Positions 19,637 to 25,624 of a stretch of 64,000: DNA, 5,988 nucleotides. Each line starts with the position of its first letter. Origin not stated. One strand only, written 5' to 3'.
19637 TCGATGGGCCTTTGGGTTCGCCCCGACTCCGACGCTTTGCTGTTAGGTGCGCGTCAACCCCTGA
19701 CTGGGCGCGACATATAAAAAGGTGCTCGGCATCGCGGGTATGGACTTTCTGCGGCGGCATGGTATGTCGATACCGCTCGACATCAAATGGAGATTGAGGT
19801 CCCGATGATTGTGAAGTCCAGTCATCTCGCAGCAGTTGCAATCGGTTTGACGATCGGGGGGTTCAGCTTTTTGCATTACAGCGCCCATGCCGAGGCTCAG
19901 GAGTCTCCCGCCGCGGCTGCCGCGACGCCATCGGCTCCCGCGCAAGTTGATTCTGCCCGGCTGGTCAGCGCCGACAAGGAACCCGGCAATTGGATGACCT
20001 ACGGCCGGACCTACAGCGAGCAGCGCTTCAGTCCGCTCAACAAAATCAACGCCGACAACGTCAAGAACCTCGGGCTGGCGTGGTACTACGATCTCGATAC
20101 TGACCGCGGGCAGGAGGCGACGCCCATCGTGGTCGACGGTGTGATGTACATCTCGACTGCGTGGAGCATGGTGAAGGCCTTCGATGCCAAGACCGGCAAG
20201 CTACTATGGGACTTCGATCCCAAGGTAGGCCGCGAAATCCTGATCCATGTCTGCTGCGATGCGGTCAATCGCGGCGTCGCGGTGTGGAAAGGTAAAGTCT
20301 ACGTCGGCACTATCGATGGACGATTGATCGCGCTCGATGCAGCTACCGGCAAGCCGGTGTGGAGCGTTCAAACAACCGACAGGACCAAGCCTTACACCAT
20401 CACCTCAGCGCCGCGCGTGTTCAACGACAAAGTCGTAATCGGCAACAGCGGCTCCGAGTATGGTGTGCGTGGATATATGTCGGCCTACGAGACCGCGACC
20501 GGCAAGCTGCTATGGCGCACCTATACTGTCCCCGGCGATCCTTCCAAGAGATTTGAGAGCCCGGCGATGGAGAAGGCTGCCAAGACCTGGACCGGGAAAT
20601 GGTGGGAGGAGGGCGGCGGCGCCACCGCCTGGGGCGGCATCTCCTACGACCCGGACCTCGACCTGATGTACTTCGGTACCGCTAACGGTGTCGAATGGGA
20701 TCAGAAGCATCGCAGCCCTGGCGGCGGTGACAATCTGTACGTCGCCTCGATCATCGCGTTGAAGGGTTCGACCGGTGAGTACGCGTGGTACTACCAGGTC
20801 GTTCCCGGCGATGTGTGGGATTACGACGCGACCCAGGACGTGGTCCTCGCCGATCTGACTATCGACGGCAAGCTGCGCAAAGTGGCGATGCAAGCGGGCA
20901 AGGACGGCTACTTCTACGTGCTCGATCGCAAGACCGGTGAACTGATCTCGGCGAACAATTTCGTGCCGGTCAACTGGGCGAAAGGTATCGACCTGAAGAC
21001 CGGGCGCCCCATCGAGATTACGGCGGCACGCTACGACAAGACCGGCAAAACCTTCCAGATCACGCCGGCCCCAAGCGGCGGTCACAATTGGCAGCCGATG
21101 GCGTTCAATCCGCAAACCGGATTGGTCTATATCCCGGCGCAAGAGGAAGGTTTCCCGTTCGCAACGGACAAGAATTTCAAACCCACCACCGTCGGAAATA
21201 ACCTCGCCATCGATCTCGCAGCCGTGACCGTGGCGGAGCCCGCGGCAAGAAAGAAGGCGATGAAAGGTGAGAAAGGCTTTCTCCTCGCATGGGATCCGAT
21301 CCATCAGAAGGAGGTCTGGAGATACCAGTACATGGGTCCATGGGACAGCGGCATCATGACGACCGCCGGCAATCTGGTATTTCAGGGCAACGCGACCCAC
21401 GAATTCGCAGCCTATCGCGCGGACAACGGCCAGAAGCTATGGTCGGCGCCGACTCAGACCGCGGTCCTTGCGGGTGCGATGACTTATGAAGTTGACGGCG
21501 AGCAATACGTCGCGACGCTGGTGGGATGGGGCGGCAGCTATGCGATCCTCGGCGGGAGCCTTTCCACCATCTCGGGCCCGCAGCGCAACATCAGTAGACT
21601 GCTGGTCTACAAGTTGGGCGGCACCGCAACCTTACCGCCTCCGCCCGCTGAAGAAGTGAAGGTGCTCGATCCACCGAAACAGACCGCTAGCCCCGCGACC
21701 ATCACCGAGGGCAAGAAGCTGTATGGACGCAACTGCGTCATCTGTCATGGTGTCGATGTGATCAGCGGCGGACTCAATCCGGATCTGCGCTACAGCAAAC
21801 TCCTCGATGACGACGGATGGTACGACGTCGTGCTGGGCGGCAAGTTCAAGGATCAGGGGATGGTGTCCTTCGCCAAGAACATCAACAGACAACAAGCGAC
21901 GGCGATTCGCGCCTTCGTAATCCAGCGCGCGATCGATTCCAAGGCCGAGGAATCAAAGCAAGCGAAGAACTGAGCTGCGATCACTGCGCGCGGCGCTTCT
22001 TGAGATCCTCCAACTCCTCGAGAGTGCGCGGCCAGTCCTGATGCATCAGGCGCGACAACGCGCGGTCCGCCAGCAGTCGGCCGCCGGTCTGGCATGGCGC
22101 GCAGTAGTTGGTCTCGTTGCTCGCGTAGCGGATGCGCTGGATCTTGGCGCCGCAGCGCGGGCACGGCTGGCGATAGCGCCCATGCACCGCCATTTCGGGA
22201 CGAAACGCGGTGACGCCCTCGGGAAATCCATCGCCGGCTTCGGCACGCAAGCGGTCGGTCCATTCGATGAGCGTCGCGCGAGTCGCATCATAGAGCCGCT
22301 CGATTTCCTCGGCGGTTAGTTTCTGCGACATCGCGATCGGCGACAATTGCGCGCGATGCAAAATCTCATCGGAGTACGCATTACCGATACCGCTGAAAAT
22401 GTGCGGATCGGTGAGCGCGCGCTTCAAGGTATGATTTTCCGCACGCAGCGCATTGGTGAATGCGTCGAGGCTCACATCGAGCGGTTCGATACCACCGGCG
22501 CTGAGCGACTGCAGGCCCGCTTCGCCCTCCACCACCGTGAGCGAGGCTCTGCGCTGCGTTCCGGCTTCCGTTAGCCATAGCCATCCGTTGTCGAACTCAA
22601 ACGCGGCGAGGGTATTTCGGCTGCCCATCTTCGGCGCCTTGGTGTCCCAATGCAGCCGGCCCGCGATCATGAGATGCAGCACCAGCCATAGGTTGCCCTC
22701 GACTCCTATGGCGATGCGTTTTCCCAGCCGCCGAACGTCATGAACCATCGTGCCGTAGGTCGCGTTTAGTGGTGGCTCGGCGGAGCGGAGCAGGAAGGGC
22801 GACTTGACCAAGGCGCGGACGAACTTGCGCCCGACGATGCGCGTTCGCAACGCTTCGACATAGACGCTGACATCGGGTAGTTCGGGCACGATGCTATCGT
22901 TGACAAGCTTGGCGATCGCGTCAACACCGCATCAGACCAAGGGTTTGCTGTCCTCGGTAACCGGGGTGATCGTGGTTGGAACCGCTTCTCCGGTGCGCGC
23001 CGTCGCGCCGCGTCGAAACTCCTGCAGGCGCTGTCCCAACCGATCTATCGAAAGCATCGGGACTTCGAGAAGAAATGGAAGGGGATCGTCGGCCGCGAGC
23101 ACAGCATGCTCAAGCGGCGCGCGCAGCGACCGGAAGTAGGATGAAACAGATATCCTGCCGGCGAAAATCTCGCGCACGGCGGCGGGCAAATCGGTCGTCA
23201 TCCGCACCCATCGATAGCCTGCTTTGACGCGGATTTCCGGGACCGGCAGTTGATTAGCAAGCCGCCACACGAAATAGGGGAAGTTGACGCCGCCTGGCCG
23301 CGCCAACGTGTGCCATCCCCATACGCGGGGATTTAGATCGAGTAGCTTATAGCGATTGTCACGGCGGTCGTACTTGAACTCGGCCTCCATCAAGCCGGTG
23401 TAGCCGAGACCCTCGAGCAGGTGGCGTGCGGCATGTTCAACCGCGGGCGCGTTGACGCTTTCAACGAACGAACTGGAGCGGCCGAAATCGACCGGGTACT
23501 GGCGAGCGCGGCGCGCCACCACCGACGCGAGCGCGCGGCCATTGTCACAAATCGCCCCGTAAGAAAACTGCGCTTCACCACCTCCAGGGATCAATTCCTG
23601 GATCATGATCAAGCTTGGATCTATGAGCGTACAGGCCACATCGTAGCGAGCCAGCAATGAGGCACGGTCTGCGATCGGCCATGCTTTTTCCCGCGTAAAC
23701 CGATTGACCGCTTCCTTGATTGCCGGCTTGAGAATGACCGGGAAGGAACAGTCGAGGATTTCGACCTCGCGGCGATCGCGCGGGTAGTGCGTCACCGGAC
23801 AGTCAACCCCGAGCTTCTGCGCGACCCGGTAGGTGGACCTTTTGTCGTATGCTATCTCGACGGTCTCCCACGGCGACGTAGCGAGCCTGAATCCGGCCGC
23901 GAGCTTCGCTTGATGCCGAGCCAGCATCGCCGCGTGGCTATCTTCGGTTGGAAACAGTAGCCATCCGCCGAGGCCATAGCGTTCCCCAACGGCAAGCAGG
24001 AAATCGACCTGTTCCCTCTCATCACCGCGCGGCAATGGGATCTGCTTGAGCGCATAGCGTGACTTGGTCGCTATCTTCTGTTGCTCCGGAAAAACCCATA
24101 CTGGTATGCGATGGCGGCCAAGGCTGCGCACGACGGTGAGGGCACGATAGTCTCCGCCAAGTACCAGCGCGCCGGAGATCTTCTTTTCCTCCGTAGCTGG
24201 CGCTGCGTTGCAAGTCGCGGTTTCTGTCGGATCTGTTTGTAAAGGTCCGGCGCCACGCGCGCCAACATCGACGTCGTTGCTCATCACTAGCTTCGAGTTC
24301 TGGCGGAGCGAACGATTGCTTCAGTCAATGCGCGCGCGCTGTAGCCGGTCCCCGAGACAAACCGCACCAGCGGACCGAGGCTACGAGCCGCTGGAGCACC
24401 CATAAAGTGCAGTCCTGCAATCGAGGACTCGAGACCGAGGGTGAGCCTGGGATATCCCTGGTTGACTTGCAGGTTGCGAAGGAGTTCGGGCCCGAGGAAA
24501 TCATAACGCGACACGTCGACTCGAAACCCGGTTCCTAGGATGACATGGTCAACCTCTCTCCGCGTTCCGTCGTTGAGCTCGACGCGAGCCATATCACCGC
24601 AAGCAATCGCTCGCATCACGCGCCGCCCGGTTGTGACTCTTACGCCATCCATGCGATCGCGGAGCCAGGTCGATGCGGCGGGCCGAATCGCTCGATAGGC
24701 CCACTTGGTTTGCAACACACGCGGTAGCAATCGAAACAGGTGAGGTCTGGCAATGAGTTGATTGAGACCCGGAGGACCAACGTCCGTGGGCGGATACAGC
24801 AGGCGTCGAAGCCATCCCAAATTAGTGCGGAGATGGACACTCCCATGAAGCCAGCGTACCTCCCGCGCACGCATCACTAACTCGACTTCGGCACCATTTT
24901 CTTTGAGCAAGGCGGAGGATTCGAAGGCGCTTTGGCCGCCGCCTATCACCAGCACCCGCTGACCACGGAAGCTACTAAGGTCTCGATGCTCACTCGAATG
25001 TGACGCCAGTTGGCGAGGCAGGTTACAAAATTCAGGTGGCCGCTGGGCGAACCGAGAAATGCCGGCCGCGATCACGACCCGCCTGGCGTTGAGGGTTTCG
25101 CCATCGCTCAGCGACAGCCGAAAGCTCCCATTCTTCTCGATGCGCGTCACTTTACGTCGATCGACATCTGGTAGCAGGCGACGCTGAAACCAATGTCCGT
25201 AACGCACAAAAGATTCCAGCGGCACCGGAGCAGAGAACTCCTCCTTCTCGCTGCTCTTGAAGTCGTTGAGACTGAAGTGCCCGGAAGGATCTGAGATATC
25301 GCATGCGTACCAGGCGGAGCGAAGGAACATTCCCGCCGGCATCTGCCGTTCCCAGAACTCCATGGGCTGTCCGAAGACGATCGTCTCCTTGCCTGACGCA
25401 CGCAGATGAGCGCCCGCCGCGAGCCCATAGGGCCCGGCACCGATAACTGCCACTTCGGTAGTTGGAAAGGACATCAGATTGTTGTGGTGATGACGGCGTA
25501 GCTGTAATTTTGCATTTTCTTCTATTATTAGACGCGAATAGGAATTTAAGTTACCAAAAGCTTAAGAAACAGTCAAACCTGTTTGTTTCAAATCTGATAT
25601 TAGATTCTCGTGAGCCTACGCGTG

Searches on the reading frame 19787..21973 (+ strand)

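Call 28: search_protein_families(library=ncbifam, proteins=[window:19787-21973:+], max_evalue=0.00001)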
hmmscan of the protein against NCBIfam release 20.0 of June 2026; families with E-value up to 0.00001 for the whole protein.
window:19787-21973:+ (728 aa): 8 families
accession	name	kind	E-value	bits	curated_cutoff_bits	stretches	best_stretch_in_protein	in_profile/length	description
TIGR03075.1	PQQ_enz_alc_DH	subfamily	3e-194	646.5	480.05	1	52-583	4-530/530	PQQ-dependent dehydrogenase, methanol/ethanol family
TIGR04528.1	acido_non_PQQ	subfamily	1e-113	380.8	650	1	67-578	4-483/493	acido-empty-quinoprotein group A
TIGR03074.1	PQQ_membr_DH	subfamily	3.4e-59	200.5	832.65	2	46-396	136-510/783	membrane-bound PQQ-dependent dehydrogenase, glucose/quinate/shikimate family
TIGR03300.1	assembly_YfgL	equivalog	8e-21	74.1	285.2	1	99-245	44-171/377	outer membrane protein assembly factor BamB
NF008351.0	PRK11138.1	equivalog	3.9e-19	68.4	423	1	111-245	63-186/394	outer membrane protein assembly factor BamB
TIGR04494.1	c550_PedF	equivalog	7.8e-12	45.3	122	1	630-712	42-128/133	cytochrome c-550 PedF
NF011054.0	PRK14486.1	equivalog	3.1e-06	26.9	447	1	635-711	211-287/294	putative bifunctional cbb3-type cytochrome c oxidase subunit II/cytochrome c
NF053615.1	SerThrKinAfsKStmc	equivalog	3.5e-06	26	1300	1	110-244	567-689/809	protein serine/threonine kinase AfsK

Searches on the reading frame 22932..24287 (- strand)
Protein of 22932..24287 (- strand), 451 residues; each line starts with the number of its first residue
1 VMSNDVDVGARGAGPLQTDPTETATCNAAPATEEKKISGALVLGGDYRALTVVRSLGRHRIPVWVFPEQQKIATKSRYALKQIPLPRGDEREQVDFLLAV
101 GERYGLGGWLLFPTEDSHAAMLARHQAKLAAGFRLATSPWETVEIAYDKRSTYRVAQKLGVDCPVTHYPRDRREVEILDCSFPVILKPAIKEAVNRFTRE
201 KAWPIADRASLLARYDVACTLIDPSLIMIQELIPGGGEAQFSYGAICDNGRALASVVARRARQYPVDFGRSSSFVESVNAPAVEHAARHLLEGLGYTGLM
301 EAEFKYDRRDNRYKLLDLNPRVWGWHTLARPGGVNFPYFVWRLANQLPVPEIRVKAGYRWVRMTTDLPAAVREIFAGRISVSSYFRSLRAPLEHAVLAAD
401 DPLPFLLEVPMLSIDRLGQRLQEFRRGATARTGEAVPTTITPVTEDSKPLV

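Call 27: search_protein_families(library=ncbifam, proteins=[window:22932-24287:-], max_evalue=0.00001)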
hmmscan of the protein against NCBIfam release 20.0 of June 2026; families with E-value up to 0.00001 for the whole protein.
window:22932-24287:- (451 aa): 5 families
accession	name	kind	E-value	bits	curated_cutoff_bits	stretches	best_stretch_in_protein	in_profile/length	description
NF009402.0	PRK12767.1-1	equivalog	3.8e-13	48.9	218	1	45-342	12-296/329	carbamoyl phosphate synthase-like protein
NF009405.0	PRK12767.1-4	equivalog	2.2e-11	43.3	390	1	72-342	37-286/320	carbamoyl phosphate synthase-like protein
NF009404.0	PRK12767.1-3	equivalog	2.4e-09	36.6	316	1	89-343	53-305/344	carbamoyl phosphate synthase-like protein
NF009406.0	PRK12767.1-5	equivalog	2.5e-08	33.4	271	1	71-341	37-290/327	carbamoyl phosphate synthase-like protein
NF005315.0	PRK06849.1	equivalog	1.1e-06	27.9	406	1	80-370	51-322/389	hypothetical protein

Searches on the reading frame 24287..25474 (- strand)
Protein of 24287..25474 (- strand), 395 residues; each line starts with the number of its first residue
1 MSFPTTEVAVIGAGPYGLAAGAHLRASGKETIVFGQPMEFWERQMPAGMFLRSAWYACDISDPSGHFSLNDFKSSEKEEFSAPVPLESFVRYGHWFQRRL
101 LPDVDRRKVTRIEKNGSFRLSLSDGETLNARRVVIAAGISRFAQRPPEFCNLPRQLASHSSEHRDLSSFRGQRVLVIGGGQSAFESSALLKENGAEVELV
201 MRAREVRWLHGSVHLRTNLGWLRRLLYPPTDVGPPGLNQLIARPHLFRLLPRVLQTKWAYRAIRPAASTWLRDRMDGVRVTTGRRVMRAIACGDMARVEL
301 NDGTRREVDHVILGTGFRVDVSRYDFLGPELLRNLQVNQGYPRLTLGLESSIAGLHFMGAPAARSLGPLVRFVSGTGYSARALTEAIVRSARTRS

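Call 27: search_protein_families(library=ncbifam, proteins=[window:24287-25474:-], max_evalue=0.00001)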
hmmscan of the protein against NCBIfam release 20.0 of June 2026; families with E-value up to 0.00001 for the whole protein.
window:24287-25474:- (395 aa): 7 families
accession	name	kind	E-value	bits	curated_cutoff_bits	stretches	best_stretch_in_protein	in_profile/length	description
NF040505.1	ArsO_flavin_mono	equivalog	6.7e-16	58.7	425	1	7-193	2-182/346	ArsO family NAD(P)H-dependent flavin-containing monooxygenase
TIGR04046.1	MSMEG_0569_nitr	hypoth_equivalog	4.6e-11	42.3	498.35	1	7-201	2-191/400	MSMEG_0569 family flavin-dependent oxidoreductase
TIGR04018.1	Bthiol_YpdA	hypoth_equivalog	4.9e-11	42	339.9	1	107-206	91-187/316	YpdA family putative bacillithiol disulfide reductase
TIGR01292.1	TRX_reduct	equivalog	5.8e-11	41.7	343.45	1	106-207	76-177/300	thioredoxin-disulfide reductase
NF041682.1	ant_diox_AndAa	equivalog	6.3e-08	31.7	650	0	88-204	61-178/406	anthranilate 1,2-dioxygenase system ferredoxin--NAD(+) reductase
NF009409.0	PRK12770.1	subfamily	3.5e-07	29.6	343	0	6-34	19-47/360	putative glutamate synthase subunit beta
TIGR03140.1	AhpF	equivalog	3.2e-06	26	502.9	0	105-187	286-368/515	alkyl hydroperoxide reductase subunit F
